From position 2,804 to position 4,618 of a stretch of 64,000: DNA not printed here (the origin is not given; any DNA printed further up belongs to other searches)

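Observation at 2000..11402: Candidate ferredoxin-linked 4-hydroxybutyrate / short-chain acid conversion cluster (AbfD + Fe-ADH + AOR + AMP-ligase + FrhB-like)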

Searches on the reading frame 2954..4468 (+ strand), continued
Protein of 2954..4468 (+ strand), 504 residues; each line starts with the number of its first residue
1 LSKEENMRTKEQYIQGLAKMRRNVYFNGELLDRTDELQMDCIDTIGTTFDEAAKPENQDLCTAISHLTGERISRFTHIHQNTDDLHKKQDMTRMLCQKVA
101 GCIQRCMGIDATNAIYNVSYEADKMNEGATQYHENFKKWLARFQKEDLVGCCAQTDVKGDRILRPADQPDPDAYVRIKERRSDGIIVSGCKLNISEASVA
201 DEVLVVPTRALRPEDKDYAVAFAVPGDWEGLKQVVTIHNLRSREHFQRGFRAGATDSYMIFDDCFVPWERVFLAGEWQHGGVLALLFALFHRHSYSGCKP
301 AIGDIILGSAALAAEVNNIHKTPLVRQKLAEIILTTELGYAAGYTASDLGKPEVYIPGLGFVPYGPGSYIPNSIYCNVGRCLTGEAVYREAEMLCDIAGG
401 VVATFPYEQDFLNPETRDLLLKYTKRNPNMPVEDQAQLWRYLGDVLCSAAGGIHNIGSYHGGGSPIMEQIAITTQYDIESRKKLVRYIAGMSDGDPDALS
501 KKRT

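Call 36: search_solved_structures(query=window:2972-4468:+, show_alignments=3, max_evalue=1e-25)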
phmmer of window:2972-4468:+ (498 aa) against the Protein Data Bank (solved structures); distinct sequences matched with E-value up to 1e-25: 4.
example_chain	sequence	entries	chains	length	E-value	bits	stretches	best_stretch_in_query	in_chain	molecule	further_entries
1u8v_A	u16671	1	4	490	4e-90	306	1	2-485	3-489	Gamma-aminobutyrate metabolism dehydratase/isomerase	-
6vjr_A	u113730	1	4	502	4e-73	250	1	2-487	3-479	Vinylacetyl-CoA Delta-isomerase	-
2yyg_A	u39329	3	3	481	8.3e-28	100.5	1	2-480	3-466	4-hydroxyphenylacetate-3-hydroxylase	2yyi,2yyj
2yyk_A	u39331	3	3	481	1e-26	96.9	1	2-476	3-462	4-hydroxyphenylacetate-3-hydroxylase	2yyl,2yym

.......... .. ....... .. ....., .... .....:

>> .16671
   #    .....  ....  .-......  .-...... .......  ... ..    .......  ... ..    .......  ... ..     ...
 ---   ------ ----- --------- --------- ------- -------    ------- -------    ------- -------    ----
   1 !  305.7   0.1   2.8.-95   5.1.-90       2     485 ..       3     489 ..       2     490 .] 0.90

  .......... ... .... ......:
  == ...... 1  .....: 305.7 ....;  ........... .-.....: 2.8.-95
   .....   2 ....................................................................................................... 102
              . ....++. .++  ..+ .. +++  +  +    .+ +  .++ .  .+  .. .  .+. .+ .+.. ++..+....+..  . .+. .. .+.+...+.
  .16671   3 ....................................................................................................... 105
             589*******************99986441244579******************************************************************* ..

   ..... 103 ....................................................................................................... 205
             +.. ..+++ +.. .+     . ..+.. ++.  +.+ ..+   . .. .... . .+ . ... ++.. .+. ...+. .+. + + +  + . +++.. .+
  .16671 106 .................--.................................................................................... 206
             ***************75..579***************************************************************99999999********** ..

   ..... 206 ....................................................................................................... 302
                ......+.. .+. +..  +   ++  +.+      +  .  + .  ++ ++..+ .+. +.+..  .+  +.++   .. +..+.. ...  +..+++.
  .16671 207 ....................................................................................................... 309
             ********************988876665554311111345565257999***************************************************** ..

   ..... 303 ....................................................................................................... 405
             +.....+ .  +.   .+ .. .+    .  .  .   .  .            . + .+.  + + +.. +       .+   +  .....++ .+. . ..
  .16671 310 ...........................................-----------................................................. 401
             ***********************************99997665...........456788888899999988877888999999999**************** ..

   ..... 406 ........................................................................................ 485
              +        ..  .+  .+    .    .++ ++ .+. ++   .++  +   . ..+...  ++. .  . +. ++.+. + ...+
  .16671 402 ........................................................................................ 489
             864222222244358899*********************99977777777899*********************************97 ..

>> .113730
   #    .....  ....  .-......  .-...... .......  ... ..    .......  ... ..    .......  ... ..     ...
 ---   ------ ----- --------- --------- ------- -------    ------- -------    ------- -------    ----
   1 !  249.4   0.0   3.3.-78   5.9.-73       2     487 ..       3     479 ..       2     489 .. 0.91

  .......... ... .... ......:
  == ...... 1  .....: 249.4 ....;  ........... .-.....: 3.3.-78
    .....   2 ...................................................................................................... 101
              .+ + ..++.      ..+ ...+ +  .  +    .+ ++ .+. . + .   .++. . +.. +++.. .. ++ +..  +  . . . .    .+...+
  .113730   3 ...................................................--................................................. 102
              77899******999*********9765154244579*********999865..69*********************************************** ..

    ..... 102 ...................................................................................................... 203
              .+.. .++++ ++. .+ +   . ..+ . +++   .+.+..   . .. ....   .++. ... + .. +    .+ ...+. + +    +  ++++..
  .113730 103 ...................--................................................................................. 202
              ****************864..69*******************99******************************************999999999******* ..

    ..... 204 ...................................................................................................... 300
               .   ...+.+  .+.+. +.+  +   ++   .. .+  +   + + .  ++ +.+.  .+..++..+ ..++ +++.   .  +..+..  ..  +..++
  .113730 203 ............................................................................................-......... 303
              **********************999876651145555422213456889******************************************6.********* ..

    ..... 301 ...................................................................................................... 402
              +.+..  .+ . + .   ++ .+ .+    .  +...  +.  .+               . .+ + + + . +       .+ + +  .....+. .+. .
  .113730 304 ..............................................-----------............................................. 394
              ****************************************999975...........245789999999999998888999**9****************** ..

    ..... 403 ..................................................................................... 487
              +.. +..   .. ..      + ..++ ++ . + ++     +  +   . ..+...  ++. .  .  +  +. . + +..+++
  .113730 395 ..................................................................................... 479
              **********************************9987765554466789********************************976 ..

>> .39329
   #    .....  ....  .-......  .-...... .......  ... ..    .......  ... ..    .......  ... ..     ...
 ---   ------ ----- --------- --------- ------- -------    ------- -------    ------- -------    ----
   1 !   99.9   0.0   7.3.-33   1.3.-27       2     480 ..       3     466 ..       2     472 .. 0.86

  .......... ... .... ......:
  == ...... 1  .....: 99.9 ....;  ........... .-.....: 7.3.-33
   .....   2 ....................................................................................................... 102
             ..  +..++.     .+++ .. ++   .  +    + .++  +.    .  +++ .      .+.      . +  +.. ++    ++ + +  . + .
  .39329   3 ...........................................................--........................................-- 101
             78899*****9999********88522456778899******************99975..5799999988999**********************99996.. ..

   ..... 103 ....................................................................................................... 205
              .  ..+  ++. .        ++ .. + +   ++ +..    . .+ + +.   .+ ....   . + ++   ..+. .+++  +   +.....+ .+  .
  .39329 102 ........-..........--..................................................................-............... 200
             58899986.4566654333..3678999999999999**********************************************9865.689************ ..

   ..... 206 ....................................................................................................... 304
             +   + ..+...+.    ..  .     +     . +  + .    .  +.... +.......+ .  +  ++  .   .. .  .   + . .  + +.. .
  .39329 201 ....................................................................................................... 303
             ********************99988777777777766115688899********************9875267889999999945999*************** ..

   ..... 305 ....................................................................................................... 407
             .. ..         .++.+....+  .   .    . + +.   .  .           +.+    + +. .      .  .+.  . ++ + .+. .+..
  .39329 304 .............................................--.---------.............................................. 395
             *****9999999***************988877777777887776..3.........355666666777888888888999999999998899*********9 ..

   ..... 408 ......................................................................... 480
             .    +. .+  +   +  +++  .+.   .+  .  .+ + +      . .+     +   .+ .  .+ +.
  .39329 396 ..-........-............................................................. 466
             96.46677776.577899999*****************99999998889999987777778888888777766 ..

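Call 39: search_protein_families(library=pfam, max_evalue=0.00001, proteins=[L070:6154-6957:+, L084:5819-7495:+, L079:17025-18233:+, L038:14912-16366:-, L055:16837-17589:-, L080:12436-13986:+, L069:17266-18084:-, L076:6245-6931:+, L054:12684-13802:+, L080:6775-8580:+])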
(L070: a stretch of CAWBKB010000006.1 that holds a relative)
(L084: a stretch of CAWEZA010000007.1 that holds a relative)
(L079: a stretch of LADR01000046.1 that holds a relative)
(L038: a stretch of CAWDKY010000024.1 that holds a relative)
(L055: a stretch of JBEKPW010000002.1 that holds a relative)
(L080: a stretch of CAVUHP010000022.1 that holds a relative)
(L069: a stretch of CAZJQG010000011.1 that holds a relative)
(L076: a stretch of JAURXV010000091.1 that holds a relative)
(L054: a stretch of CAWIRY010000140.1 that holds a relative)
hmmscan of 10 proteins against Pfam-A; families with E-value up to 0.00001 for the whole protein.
L070:6154-6957:+ (267 aa): 3 families
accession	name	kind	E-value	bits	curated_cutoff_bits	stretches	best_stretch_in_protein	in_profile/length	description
PF13561.12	adh_short_C2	-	1e-64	218.8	27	1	18-256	1-235/236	Enoyl-(Acyl carrier protein) reductase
PF00106.31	adh_short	-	8.3e-56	189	26.6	1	12-204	1-192/195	short chain dehydrogenase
PF08659.16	KR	-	4.9e-10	40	22.6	1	15-168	4-156/180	KR domain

L084:5819-7495:+ (558 aa): 2 families
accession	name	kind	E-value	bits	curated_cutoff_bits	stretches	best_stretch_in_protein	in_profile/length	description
PF00501.34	AMP-binding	-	1e-94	317.9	29.9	1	28-406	1-384/384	AMP-binding enzyme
PF13193.12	AMP-binding_C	-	4.2e-21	76.1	24.5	1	460-537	1-76/76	AMP-binding enzyme C-terminal domain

L079:17025-18233:+ (402 aa): 2 families
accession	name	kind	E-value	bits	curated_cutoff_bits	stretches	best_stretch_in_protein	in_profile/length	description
PF00108.29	Thiolase_N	-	9.8e-71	238.6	26.4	1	6-263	1-259/260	Thiolase, N-terminal domain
PF02803.24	Thiolase_C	-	4.7e-38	130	27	1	272-398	2-122/123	Thiolase, C-terminal domain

L038:14912-16366:- (484 aa): 3 families
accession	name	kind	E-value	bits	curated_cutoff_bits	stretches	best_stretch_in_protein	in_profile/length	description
PF13607.11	Succ_CoA_lig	-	1e-40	139.1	27.4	1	163-298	2-137/138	Succinyl-CoA ligase like flavodoxin domain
PF13380.12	CoA_binding_2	-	3.4e-19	69.8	22.8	1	14-146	1-114/116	CoA binding domain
PF02629.25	CoA_binding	-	9.1e-09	36.4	22.3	1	37-110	21-97/97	CoA binding domain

L055:16837-17589:- (250 aa): 2 families
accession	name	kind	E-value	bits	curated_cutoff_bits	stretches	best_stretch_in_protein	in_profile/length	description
PF00005.33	ABC_tran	-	1.8e-29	103.5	25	1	34-178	2-136/137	ABC transporter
PF13304.12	AAA_21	-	6.5e-07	30.1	27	0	141-205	228-295/304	AAA domain, putative AbiEii toxin, Type IV TA system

L080:12436-13986:+ (516 aa): 2 families
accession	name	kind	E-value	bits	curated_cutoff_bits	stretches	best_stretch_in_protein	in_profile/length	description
PF01039.27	Carboxyl_trans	-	6.9e-115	384.9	22.3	1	29-497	2-479/493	Carboxyl transferase domain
PF03255.19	ACCA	-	5.7e-11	42.6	23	1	304-449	91-240/310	Acetyl co-enzyme A carboxylase carboxyltransferase-like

L069:17266-18084:- (272 aa): 1 family
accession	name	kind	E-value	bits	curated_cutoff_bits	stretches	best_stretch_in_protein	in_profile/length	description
PF02146.23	SIR2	-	1.3e-42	146.3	24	1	23-207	1-180/180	Sir2 family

L076:6245-6931:+ (228 aa): 2 families
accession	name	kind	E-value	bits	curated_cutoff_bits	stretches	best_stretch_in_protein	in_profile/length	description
PF00027.35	cNMP_binding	-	1.3e-25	89.6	27.5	1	32-119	2-89/89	Cyclic nucleotide-binding domain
PF13545.12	HTH_Crp_2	-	2.7e-19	69.3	27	1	151-220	1-70/70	Crp-like helix-turn-helix domain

L054:12684-13802:+ (372 aa): 2 families
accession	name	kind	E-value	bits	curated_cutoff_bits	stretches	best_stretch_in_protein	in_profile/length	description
PF03060.21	NMO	-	5e-40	138.3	28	1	5-357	1-330/331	Nitronate monooxygenase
PF01070.24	FMN_dh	-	1.2e-06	28.3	24.9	1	161-242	228-306/350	FMN-dependent dehydrogenase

L080:6775-8580:+ (601 aa): 5 families
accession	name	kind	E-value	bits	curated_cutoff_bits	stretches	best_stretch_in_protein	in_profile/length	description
PF12806.12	Acyl-CoA_dh_C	-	7.7e-30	104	30.3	1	467-593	2-122/124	Acetyl-CoA dehydrogenase C-terminal like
PF00441.29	Acyl-CoA_dh_1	-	7.6e-19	68.8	22.4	1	284-449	2-144/150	Acyl-CoA dehydrogenase, C-terminal domain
PF02770.24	Acyl-CoA_dh_M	-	3.8e-12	46.7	33.3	1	162-268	2-94/97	Acyl-CoA dehydrogenase, middle domain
PF02771.21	Acyl-CoA_dh_N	-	1.8e-11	44.9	22.9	1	38-157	4-113/113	Acyl-CoA dehydrogenase, N-terminal domain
PF08028.16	Acyl-CoA_dh_2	-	1.2e-06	29.3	22.7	0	351-442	39-132/134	Acyl-CoA dehydrogenase, C-terminal domain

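Call 85: search_protein_representatives(protein=window:2972-4468:+)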
Query: 498 residues. Proteins with E-value up to 0.001 (for the whole library): 2034; up to 1e-10: 972; up to 1e-30: 229. The best 150 are listed.
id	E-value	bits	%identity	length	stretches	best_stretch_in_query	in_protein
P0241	3.1e-231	784.7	68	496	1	1-490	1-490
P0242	7.4e-116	404.2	43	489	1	1-485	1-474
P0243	2.3e-113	396.0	46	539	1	3-487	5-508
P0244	8.1e-106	371.0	67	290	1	181-423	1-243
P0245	8.3e-104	364.4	41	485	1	1-487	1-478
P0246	6.5e-93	328.5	38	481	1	2-488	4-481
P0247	1.0e-89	317.9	39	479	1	1-485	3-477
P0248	3.0e-88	313.1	38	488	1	1-486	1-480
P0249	9.3e-88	311.5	39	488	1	3-485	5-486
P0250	2.1e-82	293.8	36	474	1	1-480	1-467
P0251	1.3e-80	287.9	36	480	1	2-484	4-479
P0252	1.9e-80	287.4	37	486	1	2-487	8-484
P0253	2.5e-80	287.0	84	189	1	277-423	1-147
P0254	3.2e-80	286.6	38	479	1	20-491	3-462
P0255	1.0e-78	281.6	36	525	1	6-480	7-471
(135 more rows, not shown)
